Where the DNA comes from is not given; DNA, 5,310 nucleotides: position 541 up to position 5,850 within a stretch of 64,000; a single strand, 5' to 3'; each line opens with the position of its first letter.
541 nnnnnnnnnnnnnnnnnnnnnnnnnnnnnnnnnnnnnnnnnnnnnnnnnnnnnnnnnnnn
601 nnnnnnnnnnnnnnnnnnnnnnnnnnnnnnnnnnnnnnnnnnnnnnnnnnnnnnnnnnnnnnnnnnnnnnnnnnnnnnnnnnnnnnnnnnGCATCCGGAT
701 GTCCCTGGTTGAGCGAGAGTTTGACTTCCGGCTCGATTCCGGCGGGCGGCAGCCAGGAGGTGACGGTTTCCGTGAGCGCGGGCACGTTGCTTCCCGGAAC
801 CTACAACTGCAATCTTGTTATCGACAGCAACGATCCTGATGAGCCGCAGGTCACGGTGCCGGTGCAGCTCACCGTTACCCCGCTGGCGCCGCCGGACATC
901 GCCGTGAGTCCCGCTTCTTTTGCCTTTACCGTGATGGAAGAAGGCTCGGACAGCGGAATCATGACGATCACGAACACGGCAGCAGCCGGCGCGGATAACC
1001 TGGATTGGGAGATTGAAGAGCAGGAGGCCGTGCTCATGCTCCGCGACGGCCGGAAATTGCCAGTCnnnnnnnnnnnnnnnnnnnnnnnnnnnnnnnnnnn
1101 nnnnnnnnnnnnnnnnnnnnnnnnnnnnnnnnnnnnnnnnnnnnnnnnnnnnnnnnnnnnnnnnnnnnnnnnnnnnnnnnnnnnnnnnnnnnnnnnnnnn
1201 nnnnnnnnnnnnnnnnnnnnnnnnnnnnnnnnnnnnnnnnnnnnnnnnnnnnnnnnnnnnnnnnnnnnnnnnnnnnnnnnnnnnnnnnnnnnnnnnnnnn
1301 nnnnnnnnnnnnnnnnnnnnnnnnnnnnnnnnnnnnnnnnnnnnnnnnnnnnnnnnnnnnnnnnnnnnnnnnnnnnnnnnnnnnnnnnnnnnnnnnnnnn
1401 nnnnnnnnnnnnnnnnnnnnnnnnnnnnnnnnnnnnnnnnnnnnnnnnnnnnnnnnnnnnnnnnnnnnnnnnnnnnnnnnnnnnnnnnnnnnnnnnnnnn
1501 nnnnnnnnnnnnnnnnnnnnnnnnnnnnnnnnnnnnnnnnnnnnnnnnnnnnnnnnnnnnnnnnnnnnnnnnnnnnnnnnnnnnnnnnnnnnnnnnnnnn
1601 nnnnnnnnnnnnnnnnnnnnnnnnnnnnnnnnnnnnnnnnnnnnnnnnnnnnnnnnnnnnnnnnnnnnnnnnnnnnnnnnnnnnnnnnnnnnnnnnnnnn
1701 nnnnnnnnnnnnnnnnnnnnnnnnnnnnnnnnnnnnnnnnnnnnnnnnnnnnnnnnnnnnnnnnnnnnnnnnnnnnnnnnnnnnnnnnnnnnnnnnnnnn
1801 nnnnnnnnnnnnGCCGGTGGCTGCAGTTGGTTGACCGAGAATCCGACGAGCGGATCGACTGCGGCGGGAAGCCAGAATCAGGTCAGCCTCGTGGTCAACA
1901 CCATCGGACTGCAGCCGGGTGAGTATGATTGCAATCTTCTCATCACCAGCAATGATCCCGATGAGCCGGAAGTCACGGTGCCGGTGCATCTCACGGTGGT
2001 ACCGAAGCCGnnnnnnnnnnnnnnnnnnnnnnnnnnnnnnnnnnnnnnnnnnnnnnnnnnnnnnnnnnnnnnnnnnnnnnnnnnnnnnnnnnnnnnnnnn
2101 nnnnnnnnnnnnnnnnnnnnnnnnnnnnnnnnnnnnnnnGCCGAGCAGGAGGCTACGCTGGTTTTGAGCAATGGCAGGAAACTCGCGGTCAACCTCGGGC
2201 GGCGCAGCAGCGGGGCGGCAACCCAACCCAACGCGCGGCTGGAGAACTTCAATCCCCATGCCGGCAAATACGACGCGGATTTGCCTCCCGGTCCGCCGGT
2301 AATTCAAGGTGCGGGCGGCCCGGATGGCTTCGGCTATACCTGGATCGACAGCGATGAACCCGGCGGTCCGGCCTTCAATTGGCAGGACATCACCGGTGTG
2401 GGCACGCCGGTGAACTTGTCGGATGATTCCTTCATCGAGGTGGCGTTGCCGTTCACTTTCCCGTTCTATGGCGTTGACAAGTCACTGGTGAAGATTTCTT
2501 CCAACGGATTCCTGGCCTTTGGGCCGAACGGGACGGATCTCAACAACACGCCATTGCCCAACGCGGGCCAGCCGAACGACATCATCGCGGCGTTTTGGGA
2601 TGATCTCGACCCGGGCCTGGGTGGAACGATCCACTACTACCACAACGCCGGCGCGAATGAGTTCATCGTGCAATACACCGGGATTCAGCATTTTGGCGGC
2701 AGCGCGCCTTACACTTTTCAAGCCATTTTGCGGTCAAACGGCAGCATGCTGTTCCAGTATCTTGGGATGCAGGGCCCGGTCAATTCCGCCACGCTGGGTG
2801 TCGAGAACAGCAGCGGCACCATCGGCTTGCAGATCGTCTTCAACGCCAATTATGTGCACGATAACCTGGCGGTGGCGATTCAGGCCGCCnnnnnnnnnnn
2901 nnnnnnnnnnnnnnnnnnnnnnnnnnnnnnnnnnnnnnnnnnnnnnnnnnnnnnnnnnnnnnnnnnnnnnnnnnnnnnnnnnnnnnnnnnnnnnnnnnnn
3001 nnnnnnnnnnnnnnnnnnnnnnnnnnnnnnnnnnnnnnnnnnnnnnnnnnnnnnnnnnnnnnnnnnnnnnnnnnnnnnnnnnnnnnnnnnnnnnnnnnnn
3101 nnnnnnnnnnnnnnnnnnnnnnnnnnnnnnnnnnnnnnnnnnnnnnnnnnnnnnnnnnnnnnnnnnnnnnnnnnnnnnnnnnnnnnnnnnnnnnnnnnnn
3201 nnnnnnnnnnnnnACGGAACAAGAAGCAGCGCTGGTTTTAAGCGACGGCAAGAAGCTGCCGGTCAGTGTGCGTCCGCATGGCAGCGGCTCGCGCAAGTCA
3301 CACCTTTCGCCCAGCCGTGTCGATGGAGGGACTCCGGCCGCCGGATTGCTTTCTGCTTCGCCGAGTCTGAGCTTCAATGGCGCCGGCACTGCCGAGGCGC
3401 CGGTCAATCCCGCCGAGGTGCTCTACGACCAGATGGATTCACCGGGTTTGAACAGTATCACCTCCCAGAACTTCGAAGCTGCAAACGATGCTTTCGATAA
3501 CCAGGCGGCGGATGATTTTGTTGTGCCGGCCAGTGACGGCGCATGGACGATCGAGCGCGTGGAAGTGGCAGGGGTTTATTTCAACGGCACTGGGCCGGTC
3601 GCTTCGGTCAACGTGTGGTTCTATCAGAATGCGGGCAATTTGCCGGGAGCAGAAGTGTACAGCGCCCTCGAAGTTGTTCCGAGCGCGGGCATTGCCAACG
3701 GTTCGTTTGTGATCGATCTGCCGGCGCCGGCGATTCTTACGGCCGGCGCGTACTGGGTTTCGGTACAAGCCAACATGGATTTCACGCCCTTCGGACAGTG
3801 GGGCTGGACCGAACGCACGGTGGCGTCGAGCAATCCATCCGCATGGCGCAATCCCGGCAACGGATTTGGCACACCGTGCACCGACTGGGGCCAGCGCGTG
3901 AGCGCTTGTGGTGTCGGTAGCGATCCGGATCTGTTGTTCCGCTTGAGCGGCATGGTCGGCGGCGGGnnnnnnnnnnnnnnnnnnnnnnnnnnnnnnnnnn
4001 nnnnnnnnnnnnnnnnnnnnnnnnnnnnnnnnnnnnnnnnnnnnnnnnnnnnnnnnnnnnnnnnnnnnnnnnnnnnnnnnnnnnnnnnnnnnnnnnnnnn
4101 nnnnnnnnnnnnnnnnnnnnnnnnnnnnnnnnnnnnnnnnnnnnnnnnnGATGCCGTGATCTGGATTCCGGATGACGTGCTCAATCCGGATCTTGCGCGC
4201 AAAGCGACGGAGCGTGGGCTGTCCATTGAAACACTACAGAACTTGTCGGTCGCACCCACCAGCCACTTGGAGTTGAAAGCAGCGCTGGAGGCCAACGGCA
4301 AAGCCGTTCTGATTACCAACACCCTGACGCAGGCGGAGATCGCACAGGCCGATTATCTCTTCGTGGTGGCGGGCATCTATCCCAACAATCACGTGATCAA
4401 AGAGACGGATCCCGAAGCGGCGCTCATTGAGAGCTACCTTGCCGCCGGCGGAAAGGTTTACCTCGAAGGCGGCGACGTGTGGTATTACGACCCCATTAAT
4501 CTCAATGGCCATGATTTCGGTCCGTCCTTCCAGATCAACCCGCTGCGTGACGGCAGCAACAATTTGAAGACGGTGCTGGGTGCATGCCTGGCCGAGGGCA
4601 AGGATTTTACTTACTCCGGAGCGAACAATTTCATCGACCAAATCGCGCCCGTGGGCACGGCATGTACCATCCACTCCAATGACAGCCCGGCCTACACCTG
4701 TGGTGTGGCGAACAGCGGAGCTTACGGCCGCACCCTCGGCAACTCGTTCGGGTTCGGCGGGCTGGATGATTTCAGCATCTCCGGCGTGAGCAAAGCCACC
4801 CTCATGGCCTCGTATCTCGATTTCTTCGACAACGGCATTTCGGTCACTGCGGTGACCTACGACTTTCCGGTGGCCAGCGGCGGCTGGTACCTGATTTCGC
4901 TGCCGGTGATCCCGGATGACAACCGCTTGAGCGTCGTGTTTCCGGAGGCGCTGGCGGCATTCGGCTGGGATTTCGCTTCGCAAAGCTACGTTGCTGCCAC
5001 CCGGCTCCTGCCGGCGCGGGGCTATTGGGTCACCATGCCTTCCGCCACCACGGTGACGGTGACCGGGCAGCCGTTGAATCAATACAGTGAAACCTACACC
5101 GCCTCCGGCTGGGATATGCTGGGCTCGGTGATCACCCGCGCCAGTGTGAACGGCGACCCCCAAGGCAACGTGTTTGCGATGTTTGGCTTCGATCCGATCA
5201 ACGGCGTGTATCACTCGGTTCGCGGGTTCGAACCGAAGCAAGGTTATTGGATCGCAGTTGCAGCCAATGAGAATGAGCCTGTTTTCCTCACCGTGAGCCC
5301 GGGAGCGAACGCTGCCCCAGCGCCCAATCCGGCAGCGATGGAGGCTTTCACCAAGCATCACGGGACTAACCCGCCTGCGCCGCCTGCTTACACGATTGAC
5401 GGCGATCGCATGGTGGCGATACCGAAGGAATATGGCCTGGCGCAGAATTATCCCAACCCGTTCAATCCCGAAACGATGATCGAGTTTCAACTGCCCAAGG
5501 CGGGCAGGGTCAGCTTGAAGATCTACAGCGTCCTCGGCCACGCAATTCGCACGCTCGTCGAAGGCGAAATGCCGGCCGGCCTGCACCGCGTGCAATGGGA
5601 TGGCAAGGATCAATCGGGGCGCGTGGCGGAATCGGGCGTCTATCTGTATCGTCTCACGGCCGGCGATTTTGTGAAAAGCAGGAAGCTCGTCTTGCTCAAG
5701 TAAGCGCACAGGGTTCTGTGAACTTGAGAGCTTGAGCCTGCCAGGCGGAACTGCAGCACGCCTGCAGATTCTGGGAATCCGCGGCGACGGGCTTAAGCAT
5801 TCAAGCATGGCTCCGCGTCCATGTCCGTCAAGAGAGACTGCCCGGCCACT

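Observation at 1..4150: Ig domains split by interchangeable cargo domains: a plug-in display scaffold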

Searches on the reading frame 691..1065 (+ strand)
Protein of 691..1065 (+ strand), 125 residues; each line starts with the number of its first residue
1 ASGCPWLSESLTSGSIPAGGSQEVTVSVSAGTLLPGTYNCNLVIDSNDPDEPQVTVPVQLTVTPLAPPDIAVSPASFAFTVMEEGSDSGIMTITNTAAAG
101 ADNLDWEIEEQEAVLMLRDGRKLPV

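Call 8: search_protein_families(library=pfam, proteins=[window:691-1065:+], max_evalue=1)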
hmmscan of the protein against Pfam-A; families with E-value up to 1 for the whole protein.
seq(125 aa): 4 families
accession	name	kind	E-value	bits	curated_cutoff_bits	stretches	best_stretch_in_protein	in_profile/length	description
PF22544.2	HYDIN_VesB_CFA65-like_Ig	-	0.0056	17.3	25.5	1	8-59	50-98/100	HYDIN/CFA65/VesB-like, Ig-like domain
PF19190.6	BACON_2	-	0.03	14.7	25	0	6-43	43-80/94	Viral BACON domain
PF24542.1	Ig_TPPC8_C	-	0.15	12.3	27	1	4-41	60-95/103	TPPC8 C-terminal Ig-like domain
PF24474.1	DUF7579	-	0.22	11.8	27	1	37-59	87-109/120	Domain of unknown function (DUF7579)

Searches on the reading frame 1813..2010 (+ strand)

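Call 8: search_protein_families(library=pfam, proteins=[window:1813-2010:+], max_evalue=1)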
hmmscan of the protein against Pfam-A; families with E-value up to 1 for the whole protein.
seq(66 aa): 1 family
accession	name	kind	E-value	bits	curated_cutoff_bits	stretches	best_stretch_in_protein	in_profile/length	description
PF19190.6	BACON_2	-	0.021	15.2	25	1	5-39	42-76/94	Viral BACON domain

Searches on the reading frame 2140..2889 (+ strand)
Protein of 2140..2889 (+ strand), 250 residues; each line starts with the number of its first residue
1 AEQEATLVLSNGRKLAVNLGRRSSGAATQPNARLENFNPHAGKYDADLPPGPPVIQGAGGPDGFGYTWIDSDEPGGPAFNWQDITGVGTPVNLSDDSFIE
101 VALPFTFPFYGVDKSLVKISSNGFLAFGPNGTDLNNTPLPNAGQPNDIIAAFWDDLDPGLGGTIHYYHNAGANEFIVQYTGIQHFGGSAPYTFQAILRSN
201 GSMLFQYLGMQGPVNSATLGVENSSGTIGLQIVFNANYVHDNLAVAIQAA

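Call 23: search_protein_families(library=pfam, proteins=[window:2140-2889:+], max_evalue=1)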
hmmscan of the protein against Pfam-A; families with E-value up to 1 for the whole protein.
seq(250 aa): 1 family
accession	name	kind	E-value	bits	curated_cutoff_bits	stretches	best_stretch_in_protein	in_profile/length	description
PF06119.19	NIDO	-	7.1e-06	26.6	25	1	118-169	4-53/186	Nidogen-like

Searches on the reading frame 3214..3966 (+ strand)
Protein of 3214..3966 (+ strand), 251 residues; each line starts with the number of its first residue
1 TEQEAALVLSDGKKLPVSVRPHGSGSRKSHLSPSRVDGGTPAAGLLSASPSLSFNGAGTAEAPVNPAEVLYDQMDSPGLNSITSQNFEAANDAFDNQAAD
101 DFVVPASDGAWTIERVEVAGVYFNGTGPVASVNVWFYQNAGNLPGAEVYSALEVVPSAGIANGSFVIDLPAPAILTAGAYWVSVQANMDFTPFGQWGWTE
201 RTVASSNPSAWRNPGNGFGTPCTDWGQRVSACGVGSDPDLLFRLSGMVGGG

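Call 23: search_protein_families(library=pfam, proteins=[window:3214-3966:+], max_evalue=1)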
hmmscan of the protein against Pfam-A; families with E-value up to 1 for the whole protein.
seq(251 aa): 1 family
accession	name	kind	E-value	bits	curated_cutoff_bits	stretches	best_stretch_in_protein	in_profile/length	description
PF25470.1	DUF7901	-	0.026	14.9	24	1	179-212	143-176/205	Domain of unknown function (DUF7901)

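Call 60: search_solved_structures(query=window:3280-3960:+, max_evalue=1)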
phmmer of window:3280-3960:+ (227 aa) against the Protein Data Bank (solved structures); distinct sequences matched with E-value up to 1: 0.

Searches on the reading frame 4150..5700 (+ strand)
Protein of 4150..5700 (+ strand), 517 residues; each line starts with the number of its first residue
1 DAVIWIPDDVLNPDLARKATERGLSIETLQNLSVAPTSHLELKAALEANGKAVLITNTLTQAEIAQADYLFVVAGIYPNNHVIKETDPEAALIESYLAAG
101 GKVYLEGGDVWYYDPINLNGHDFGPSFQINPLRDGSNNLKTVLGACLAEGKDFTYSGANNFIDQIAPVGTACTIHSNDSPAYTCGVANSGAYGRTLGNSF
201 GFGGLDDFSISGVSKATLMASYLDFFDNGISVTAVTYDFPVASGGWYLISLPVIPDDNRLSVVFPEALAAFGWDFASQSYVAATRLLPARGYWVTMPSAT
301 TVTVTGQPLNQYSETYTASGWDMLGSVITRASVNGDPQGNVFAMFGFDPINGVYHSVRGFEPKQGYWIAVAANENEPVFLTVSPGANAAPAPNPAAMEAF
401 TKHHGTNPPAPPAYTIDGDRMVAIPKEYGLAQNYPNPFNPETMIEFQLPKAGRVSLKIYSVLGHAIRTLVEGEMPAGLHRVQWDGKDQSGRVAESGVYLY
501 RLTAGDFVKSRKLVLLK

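Call 23: search_protein_families(library=pfam, proteins=[window:4150-5700:+], max_evalue=1)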
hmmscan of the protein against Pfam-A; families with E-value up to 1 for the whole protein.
seq(517 aa): 3 families
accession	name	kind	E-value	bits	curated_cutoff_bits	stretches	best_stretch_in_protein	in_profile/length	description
PF13860.13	FlgD_ig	-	7.9e-10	39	27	1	448-504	18-75/79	FlgD Ig-like domain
PF18962.6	Por_Secre_tail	-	0.00022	21.9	27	1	434-514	2-74/75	Secretion system C-terminal sorting domain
PF13585.12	CHU_C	-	0.075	13.6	27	1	452-504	27-72/86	CHU_C Type IX secretion signal domain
